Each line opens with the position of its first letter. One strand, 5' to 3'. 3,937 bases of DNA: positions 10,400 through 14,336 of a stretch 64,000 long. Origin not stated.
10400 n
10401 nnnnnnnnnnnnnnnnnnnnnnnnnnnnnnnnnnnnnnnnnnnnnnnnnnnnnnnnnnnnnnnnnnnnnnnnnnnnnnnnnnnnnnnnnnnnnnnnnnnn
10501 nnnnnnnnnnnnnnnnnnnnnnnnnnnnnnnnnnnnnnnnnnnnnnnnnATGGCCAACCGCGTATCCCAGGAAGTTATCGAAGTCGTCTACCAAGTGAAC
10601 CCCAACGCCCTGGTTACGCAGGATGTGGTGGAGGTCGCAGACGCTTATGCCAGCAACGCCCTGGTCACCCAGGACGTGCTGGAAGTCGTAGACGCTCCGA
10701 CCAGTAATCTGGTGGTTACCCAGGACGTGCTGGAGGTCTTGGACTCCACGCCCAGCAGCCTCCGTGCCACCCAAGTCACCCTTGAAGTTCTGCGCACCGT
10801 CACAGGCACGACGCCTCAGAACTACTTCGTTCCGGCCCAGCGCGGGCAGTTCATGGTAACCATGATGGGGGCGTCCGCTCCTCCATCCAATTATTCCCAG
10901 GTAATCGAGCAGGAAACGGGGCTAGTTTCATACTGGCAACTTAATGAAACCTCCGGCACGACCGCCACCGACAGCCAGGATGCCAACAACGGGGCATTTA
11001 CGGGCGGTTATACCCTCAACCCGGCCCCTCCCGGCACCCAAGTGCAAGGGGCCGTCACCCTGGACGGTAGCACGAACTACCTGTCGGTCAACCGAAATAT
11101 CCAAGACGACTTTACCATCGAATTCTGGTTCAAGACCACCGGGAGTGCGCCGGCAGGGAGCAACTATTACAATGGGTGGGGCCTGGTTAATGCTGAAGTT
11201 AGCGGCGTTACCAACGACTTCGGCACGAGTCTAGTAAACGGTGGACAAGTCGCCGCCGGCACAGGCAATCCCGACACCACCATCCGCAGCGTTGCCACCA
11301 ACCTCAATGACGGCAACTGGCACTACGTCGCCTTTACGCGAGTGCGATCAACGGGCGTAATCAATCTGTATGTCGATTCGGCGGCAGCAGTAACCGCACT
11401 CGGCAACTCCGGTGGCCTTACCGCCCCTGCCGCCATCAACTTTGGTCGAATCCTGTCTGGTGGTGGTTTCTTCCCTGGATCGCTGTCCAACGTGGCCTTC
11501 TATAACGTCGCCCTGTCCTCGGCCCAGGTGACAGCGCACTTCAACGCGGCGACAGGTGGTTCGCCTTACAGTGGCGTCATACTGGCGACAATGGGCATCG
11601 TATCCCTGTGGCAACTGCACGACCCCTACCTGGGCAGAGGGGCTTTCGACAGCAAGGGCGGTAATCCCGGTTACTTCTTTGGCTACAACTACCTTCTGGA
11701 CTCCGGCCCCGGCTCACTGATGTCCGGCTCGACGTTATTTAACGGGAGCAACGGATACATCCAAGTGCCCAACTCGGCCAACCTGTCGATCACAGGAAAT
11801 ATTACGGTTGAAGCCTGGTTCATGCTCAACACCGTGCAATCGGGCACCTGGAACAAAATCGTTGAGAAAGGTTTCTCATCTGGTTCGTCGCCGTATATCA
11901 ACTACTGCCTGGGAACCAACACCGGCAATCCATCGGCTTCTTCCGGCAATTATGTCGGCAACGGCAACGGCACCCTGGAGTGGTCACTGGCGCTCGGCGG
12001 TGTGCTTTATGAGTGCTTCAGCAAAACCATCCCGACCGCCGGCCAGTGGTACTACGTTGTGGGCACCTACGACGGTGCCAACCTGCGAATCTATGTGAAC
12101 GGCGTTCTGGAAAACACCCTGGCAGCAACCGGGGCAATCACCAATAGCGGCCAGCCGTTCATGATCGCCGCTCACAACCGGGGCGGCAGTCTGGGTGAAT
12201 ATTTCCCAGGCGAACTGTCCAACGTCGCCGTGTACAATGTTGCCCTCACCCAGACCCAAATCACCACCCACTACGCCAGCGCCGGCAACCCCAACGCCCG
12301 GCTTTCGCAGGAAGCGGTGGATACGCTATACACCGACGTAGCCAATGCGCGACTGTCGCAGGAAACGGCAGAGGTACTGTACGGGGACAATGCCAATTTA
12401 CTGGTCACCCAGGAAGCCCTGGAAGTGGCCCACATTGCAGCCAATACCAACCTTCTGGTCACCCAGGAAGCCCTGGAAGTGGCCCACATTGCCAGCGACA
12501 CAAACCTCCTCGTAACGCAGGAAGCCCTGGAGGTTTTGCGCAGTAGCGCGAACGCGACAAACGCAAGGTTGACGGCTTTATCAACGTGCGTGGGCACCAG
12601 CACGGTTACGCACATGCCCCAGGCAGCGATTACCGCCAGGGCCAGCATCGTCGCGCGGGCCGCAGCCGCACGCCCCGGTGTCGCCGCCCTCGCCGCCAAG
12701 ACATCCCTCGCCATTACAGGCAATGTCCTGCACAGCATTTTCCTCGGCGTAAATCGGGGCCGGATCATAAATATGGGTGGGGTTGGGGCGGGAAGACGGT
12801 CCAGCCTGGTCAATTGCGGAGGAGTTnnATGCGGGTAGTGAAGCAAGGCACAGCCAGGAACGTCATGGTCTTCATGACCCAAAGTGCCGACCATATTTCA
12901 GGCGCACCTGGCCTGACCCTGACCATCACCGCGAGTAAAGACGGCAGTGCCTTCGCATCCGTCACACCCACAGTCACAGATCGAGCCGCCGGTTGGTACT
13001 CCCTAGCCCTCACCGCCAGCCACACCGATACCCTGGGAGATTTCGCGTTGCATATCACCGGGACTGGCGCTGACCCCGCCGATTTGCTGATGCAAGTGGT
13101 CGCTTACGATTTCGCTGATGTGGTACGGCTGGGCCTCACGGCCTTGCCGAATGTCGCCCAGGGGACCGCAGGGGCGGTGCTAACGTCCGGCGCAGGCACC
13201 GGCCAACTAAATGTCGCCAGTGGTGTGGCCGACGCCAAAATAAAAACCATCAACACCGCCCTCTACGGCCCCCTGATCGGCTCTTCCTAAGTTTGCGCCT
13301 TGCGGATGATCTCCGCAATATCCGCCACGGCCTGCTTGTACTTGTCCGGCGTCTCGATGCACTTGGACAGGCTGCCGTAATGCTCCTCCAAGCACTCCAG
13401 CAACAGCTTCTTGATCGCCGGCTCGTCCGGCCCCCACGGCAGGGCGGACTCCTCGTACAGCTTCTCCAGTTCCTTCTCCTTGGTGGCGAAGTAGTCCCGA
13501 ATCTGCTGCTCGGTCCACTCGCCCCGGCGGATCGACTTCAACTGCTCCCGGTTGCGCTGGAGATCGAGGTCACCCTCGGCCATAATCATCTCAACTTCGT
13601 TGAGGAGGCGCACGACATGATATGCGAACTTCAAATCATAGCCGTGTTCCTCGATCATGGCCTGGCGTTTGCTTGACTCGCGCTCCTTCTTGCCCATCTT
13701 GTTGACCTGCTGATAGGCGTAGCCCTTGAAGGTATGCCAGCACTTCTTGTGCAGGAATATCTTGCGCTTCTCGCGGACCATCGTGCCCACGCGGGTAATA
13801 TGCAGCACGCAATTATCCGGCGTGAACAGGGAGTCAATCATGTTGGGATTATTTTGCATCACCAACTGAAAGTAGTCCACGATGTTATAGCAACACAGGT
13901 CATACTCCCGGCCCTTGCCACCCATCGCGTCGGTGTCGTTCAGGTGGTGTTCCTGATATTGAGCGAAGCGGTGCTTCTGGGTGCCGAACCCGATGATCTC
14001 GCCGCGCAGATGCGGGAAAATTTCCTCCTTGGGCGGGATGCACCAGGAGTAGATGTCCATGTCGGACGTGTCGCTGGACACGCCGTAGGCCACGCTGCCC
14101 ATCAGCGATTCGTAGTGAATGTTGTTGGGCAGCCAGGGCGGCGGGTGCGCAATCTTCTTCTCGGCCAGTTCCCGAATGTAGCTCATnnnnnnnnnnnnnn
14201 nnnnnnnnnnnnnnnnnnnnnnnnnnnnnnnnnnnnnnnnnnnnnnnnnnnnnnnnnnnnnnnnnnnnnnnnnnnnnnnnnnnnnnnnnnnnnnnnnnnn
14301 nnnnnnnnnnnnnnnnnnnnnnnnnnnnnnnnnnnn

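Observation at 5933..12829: Tandem quadruplication of a 340-aa structural gene next to a LamG tail-fibre-like gene with terminal repeat arrays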

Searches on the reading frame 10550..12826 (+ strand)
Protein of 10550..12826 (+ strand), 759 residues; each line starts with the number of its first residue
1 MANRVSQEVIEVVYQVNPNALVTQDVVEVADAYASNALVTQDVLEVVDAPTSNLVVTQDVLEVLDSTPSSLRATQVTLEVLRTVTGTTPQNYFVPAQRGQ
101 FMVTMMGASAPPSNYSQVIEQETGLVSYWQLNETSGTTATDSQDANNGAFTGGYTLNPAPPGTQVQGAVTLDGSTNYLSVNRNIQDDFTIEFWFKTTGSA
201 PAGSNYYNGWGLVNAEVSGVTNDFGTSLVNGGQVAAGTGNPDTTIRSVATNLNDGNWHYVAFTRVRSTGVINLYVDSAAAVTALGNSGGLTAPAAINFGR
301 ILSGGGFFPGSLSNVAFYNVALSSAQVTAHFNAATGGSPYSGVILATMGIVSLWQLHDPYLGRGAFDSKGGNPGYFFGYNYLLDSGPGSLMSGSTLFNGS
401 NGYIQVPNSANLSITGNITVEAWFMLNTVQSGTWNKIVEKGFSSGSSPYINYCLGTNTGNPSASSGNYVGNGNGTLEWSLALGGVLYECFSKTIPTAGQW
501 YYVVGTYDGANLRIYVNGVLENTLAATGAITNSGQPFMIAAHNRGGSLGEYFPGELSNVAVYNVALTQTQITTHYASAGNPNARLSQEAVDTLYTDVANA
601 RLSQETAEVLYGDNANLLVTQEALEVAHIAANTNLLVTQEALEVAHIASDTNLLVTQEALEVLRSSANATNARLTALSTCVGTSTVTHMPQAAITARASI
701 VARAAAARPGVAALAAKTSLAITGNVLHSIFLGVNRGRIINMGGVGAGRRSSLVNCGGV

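Call 6: search_protein_families(library=pfam, proteins=[window:10550-12826:+], max_evalue=0.1)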
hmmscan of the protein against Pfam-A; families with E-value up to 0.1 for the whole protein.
window:10550-12826:+ (759 aa): 4 families
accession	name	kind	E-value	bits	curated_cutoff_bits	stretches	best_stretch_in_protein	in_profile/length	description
PF13385.13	Laminin_G_3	-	5.7e-39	134.1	27.6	2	398-571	1-150/151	Concanavalin A-like lectin/glucanases superfamily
PF02210.31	Laminin_G_2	-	3.1e-07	31.4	22.9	1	238-305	36-111/126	Laminin G domain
PF00054.30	Laminin_G_1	-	0.00076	20.1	24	1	233-306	32-99/131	Laminin G domain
PF02973.23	Sialidase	-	0.033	14.1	26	0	511-574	118-184/189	Sialidase, N-terminal domain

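Call 7: search_protein_families(library=phrogs, proteins=[window:10550-12826:+], max_evalue=0.01)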
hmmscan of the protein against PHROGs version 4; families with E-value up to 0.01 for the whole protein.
window:10550-12826:+ (759 aa): 7 families
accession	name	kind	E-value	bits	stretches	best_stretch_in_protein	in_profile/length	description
phrog_3545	-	unknown function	2.8e-25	89.6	2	391-636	790-1034/1115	-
phrog_18503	-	unknown function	3.8e-19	69.5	2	388-578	539-710/844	-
phrog_13560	-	unknown function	9.7e-13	49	1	36-85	5-54/69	-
phrog_24074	-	unknown function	1.6e-11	44.2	1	389-574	702-882/892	-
phrog_24534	-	tail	1.4e-05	25.1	1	139-315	14-181/341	tail fiber protein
phrog_17347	-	unknown function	6.9e-05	23.7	1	497-577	127-207/312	-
phrog_21223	-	unknown function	9.8e-05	21.8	0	114-153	180-220/710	-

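Call 61: find_homologous_proteins(query=window:10550-12826:+, max_evalue=0.00001)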
Query window:10550-12826:+ (759 aa): 55 proteins with E <= 0.00001 among 8000 candidates.
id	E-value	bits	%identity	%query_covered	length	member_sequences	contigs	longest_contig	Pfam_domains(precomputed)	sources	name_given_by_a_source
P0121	0.0e+0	1656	100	100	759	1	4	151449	PF13385.14,PF02210.32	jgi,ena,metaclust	metaclust:\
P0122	0.0e+0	1248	77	100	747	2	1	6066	PF13385.14,PF02210.32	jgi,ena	-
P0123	0.0e+0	1099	77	88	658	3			PF07953.21,PF13385.14,PF02210.32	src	-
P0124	1.7e-278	944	80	73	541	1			PF13385.14,PF02210.32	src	-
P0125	3.7e-109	384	34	67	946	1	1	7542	PF22925.4,PF13385.14,PF02210.32,PF00054.31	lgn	-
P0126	1.2e-73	267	46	21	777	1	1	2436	PF13385.14,PF02210.32,PF00041.28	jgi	jgi:hypothetical protein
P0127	2.8e-69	252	45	27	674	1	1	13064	PF13385.14,PF02210.32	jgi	jgi:hypothetical protein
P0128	6.2e-65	238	45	27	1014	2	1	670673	PF13385.14,PF02210.32,PF00054.31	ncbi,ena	-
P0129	1.5e-64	237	39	40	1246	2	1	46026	PF07953.21,PF13385.14,PF02836.24,PF00703.28,PF00041.28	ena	-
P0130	5.4e-63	232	41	27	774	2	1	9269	PF13385.14,PF02210.32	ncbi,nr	ncbi:MAG TPA: LamG-like jellyroll fold domain-containing protein, partial [Candidatus Dormibacteraeo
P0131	7.0e-63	231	44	27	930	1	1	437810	PF13385.14,PF02210.32,PF00041.28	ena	-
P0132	1.1e-62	231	42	28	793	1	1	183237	PF13385.14,PF02210.32,PF00054.31,PF00041.28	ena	-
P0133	1.4e-62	230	39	30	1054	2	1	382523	PF07953.21,PF13385.14,PF02210.32,PF00054.31,PF03663.21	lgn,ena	-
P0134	4.7e-62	229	40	27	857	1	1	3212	PF13385.14,PF02210.32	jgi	jgi:hypothetical protein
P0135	1.4e-61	227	40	29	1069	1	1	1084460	PF07953.21,PF01229.23,PF13385.14,PF02973.23,PF02210.32,PF00054.31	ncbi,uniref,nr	ncbi:LamG-like jellyroll fold domain-containing protein [Massiliimalia massiliensis]|uniref:LamG-lik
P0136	3.2e-61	226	36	38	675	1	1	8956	PF13385.14,PF02210.32,PF00054.31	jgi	jgi:hypothetical protein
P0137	3.6e-61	226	37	30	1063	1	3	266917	PF13385.14,PF02210.32,PF00054.31,PF03663.21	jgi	jgi:hypothetical protein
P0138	6.6e-61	225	41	30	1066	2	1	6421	PF07953.21,PF13385.14,PF02210.32,PF03663.21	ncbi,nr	ncbi:MAG TPA: glycoside hydrolase family 76 protein [Candidatus Angelobacter sp.]|nr:glycoside hydro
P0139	3.5e-59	219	40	27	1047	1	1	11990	PF13385.14,PF02210.32,PF00054.31,PF03663.21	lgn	-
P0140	5.7e-59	218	38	35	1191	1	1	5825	PF07953.21,PF13385.14,PF02210.32,PF02836.24,PF00703.28,PF00054.31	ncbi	ncbi:MAG: LamG-like jellyroll fold domain-containing protein, partial [Limisphaerales bacterium]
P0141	8.2e-54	201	36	29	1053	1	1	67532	PF13385.14,PF02210.32,PF03663.21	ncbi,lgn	-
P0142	3.2e-53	199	39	30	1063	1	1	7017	PF13385.14,PF02210.32,PF00054.31,PF03663.21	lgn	-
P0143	4.2e-53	199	46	18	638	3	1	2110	PF13385.14,PF02210.32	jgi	-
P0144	1.3e-51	194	49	29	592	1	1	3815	PF13385.14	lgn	-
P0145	4.4e-46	176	49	26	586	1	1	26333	PF13385.14,PF02210.32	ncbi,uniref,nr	ncbi:LamG domain-containing protein [Lentzea sp. PSKA42]|uniref:LamG domain-containing protein n=1 T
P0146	3.9e-45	173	36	31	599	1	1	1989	PF13385.14,PF25833.1,PF02210.32,PF00054.31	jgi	jgi:hypothetical protein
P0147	1.0e-42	165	33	58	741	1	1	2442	PF07953.21,PF13385.14,PF02973.23,PF02210.32,PF00054.31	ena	-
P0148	2.2e-39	154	47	29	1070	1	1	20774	PF13385.14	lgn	-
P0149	6.2e-39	152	45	26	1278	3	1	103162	PF22925.4,PF07953.21,PF11974.15,PF13385.14,PF17802.8,PF13620.13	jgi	-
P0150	8.0e-38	148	42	29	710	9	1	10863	PF13385.14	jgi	jgi:hypothetical protein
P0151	1.6e-37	147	35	30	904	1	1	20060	PF07953.21,PF13385.14,PF02210.32,PF00054.31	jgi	jgi:hypothetical protein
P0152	9.4e-37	145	47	22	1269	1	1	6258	PF22073.3,PF15780.12,PF07610.18,PF07953.21,PF13385.14,PF18962.8,PF24507.2,PF02210.32,PF22544.3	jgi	jgi:hypothetical protein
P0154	1.8e-34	137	47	25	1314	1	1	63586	PF20773.6,PF13385.14,PF02210.32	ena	-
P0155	3.5e-33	133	30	63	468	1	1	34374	PF13385.14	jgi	jgi:trimeric autotransporter adhesin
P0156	9.7e-33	132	41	29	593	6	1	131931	PF07953.21,PF13385.14,PF02210.32,PF16184.12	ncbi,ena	-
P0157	3.4e-31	127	27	58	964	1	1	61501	PF22925.4,PF13385.14,PF02210.32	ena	-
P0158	4.9e-31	126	42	25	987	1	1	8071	PF02837.25,PF13385.14,PF02836.24,PF00703.28,PF22666.3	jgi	jgi:hypothetical protein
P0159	8.2e-29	119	43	21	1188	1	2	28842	PF12951.14,PF17963.8,PF17892.8,PF13385.14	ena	-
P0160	3.9e-28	116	29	54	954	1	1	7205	PF07953.21,PF13385.14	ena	-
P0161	8.3e-28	115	26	54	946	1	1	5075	PF07953.21,PF13385.14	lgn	-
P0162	1.7e-26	111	28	54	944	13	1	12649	PF07953.21,PF00354.25,PF13385.14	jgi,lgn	jgi:hypothetical protein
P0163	8.4e-26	109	29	59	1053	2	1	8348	PF07953.21,PF00354.25,PF13385.14,PF02973.23,PF02210.32,PF16356.10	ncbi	-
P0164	7.4e-25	106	46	20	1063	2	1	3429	PF07679.23,PF13895.13,PF13927.13,PF13385.14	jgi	jgi:hypothetical protein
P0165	1.1e-23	102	31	24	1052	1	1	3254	PF07679.23,PF13927.13,PF13385.14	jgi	jgi:hypothetical protein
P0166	2.4e-23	101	28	30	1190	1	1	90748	PF07495.20,PF15418.13,PF22352.3,PF00801.27,PF13385.14,PF16403.12,PF18911.7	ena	-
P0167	4.1e-22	96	39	19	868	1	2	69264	PF07714.24,PF00069.32,PF13385.14,PF01636.30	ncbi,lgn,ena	-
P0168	1.2e-19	88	40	19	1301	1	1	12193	PF07953.21,PF00354.25,PF13385.14,PF02210.32,PF00054.31,PF19077.7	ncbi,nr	ncbi:MAG: LamG domain-containing protein [Proteobacteria bacterium]|nr:MAG: LamG domain-containing p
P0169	8.6e-19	86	27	59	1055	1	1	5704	PF07953.21,PF00354.25,PF13385.14,PF02973.23,PF02210.32,PF00054.31,PF16356.10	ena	-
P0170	2.5e-15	74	25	63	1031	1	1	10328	PF07953.21,PF13385.14,PF02973.23,PF02210.32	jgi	-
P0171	3.1e-15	74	36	30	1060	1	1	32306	PF08816.18,PF10282.16,PF01731.27,PF13385.14,PF13472.13,PF00041.28,PF00657.29,PF08450.19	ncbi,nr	ncbi:MAG TPA: beta-propeller fold lactonase family protein, partial [Solirubrobacteraceae bacterium]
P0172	2.8e-14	71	29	30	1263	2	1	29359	PF07953.21,PF13385.14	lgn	-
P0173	3.0e-14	70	30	52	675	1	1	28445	PF13385.14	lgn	-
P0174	3.0e-8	51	42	10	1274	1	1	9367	PF07679.23,PF13895.13,PF18483.9,PF13927.13,PF13385.14,PF02210.32,PF00054.31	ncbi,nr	ncbi:MAG TPA: LamG-like jellyroll fold domain-containing protein, partial [Verrucomicrobiae bacteriu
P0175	1.9e-7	48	28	36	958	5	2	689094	PF07679.23,PF13895.13,PF13927.13,PF13385.14,PF02973.23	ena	-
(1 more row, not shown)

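Call 67: find_encoding_contigs(protein=P0122, flank=10000, max_places=4)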
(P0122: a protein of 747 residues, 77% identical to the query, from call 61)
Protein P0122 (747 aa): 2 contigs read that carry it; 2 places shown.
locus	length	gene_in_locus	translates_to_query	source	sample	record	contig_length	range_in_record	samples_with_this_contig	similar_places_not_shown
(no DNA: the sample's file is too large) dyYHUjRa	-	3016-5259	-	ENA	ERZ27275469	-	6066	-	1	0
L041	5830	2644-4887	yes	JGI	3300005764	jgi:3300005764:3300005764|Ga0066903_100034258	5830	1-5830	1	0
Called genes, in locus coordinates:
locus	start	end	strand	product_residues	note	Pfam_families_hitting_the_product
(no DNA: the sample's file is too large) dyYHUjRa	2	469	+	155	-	?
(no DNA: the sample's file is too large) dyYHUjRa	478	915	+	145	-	-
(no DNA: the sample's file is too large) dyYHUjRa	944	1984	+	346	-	-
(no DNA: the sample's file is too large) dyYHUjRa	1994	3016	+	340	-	-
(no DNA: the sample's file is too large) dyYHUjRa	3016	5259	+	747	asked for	PF02210:Laminin_G_2 (faint), PF13385:Laminin_G_3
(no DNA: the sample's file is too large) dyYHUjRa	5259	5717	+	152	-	-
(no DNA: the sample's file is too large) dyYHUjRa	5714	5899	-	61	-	-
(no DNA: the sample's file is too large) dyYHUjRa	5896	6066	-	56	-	?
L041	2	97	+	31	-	?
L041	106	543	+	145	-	-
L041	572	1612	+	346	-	-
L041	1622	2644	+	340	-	-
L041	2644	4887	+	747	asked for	PF02210:Laminin_G_2 (faint), PF13385:Laminin_G_3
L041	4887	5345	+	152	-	-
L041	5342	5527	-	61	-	-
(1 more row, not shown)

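Call 74: predict_structure(alignment_id=A4)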
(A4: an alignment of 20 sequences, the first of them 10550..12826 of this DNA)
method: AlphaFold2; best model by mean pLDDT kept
length: 759 residues; sequences in the alignment: 20
mean_pLDDT: 63.9   pTM: 0.58
mean pLDDT of the five models: 63.9, 62.9, 61.5, 59.6, 59.5
residues with pLDDT >= 90: 148; 70-90: 231; 50-70: 71; < 50: 309
segments of 3 or more residues with pLDDT < 50: 1-111, 159-163, 384-389, 460-471, 584-698, 700-702, 704-709, 711-759
pLDDT, mean of each block of 10 residues (from residue 1): 28 29 29 32 33 29 28 28 29 28 32 71 89 73 83 68 62 88 85 89 87 83 88 86 83 84 93 87 87 88 82 91 89 69 80 73 70 76 48 74 82 90 82 76 66 74 40 77 89 86 96 97 94 82 79 88 95 85 48 40 44 40 45 42 45 42 46 36 37 48 46 40 34 29 29 31
secondary structure, 60 per line:
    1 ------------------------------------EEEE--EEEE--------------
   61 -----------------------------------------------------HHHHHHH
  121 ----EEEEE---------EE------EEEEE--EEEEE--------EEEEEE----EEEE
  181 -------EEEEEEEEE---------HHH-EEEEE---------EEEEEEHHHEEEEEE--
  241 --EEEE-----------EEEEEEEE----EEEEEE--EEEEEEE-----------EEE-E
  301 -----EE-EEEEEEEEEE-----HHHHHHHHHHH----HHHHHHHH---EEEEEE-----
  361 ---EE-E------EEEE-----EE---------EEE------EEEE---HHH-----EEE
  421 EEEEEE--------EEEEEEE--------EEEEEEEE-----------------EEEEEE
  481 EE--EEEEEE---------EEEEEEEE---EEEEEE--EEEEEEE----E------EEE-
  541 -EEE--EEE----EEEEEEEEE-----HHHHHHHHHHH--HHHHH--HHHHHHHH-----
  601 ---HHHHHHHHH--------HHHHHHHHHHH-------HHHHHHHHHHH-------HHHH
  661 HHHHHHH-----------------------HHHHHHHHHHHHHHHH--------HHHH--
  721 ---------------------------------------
elements in order (helices of 4 or more, strands of 3 or more residues): E37-40 E43-46 H114-120 E125-129 E147-151 E154-158 E167-172 E177-180 E188-196 E210-214 E224-229 E233-238 E243-246 E258-265 E270-275 E278-284 E296-298 E309-318 H324-334 H339-346 E350-355 E374-377 E394-396 E403-406 E418-426 E435-441 E450-457 E475-482 E485-490 E500-507 E511-516 E519-525 E537-539 E542-544 E547-549 E554-562 H568-578 H581-585 H588-595 H604-612 H621-631 H639-649 H657-667 H691-706 H715-718

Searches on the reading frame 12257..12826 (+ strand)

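Call 53: search_protein_families(library=phrogs, proteins=[window:12257-12826:+], max_evalue=0.1)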
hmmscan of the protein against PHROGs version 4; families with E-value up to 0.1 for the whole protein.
window:12257-12826:+ (190 aa): 3 families
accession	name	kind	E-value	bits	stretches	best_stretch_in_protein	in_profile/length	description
phrog_13560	-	unknown function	1.7e-07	32.1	2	13-57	5-49/69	-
phrog_5413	-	tail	0.015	15.5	1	27-184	53-208/334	minor tail protein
phrog_8423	-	unknown function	0.062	14.5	0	66-112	20-70/92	-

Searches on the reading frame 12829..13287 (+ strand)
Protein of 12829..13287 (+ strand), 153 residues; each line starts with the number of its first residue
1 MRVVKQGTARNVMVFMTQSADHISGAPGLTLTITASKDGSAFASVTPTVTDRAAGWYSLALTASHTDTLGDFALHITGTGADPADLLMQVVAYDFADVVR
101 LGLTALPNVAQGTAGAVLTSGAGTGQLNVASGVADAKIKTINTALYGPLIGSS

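Call 53: search_protein_families(library=phrogs, proteins=[window:12829-13287:+], max_evalue=0.1)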
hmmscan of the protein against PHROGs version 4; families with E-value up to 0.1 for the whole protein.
window:12829-13287:+ (153 aa): 0 families

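Call 98: search_dna_similar(query=window:12829-13287:+, collection=phages, mode=protein, max_rows=20, max_evalue=0.001)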
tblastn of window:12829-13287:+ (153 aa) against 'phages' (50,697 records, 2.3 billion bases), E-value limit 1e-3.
No match.

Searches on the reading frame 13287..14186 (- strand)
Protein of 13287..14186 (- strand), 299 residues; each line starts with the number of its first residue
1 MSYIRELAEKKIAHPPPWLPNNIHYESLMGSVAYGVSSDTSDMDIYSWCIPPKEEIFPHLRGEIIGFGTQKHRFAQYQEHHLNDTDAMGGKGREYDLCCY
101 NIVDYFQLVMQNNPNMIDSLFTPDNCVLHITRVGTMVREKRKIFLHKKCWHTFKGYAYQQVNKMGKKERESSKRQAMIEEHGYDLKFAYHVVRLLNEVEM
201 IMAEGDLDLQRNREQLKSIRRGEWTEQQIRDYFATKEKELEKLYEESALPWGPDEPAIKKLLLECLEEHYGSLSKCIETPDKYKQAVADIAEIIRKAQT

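Call 16: search_protein_families(library=phrogs, proteins=[window:13287-14186:-], max_evalue=0.001)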
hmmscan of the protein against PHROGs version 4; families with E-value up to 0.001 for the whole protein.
window:13287-14186:- (299 aa): 1 family
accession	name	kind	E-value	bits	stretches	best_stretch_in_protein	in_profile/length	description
phrog_388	-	DNA, RNA and nucleotide metabolism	5.6e-44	151.6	1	18-279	33-343/351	nucleotidyltransferase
